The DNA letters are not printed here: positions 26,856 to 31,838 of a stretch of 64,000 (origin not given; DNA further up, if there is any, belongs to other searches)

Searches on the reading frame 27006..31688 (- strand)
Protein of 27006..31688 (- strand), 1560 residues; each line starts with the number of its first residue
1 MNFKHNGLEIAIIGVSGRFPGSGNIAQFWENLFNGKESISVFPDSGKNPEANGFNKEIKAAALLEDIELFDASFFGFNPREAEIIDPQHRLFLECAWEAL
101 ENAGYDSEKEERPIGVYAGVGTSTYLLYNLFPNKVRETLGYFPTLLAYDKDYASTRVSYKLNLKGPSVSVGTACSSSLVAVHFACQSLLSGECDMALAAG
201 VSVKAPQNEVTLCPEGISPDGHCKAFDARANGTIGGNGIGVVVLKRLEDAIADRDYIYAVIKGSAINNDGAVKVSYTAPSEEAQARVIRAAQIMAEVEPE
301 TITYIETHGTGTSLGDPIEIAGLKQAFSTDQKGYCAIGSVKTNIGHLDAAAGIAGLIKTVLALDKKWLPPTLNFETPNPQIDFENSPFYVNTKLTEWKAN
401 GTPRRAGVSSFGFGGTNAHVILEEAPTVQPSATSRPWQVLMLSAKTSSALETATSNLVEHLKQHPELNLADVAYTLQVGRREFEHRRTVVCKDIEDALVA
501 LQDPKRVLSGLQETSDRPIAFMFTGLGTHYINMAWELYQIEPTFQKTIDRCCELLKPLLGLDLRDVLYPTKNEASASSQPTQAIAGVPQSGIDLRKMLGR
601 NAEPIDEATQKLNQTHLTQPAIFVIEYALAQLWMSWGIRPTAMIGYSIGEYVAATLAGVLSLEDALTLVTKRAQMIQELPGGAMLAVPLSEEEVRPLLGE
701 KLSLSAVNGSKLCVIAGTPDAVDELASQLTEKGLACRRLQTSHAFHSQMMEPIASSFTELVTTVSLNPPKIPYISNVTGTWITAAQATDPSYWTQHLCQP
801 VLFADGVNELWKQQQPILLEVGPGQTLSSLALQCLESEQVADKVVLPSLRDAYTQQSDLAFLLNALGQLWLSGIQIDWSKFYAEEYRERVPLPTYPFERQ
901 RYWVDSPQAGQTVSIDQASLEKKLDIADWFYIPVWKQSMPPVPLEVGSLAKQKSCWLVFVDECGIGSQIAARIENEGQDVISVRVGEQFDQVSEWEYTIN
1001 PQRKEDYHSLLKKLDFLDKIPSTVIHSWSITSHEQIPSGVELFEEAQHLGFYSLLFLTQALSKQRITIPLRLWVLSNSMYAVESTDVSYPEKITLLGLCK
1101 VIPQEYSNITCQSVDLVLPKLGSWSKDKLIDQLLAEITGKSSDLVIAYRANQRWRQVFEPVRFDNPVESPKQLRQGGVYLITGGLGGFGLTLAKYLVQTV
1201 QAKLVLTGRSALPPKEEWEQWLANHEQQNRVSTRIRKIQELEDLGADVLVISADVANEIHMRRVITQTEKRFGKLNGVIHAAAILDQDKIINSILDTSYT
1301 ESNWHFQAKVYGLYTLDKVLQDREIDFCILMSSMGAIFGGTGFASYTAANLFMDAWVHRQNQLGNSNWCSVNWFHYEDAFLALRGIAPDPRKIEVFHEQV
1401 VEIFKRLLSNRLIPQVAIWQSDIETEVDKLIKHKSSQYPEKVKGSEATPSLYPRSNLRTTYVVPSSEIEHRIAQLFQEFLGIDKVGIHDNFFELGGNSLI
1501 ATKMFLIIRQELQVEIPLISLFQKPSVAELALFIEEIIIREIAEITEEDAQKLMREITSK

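Call 8: search_protein_families(library=pfam, proteins=[window:27006-31688:-])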
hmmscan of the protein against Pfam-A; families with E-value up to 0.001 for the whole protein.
window:27006-31688:- (1560 aa): 12 families
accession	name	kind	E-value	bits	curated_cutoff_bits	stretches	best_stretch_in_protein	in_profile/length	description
PF00109.32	ketoacyl-synt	-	3.5e-72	243.5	20.8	1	9-250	3-252/252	Beta-ketoacyl synthase, N-terminal domain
PF00698.26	Acyl_transf_1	-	6.8e-52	177.4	32.7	1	521-874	2-317/319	Acyl transferase domain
PF02801.28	Ketoacyl-synt_C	-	2.1e-44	150.8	20.8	1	258-375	1-119/119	Beta-ketoacyl synthase, C-terminal domain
PF08659.16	KR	-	1e-41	143.3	22.6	1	1177-1375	1-177/180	KR domain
PF22621.2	CurL-like_PKS_C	-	1.8e-27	95.5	27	1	438-501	1-64/64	CurL-like, PKS C-terminal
PF16197.11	KAsynt_C_assoc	-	3.2e-22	79.5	33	1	377-487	1-108/111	Ketoacyl-synthetase C-terminal extension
PF21394.3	Beta-ketacyl_N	-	3.9e-21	75.8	26.9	1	973-1132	19-166/170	Beta-ketoacyl synthase-like, N-terminal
PF22336.2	RhiE-like_linker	-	1.7e-17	63.6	27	1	442-502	2-61/67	RhiE-like, KS-MAT linker domain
PF00550.31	PP-binding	-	2.3e-13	50.6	20.8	1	1471-1533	2-66/67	Phosphopantetheine attachment site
PF13561.12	adh_short_C2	-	6.6e-11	42.7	27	1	1237-1351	35-148/236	Enoyl-(Acyl carrier protein) reductase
PF00106.31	adh_short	-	2e-09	37.6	26.6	1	1180-1357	4-160/195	short chain dehydrogenase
PF00108.29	Thiolase_N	-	0.00019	21.4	26.4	1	163-201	74-112/260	Thiolase, N-terminal domain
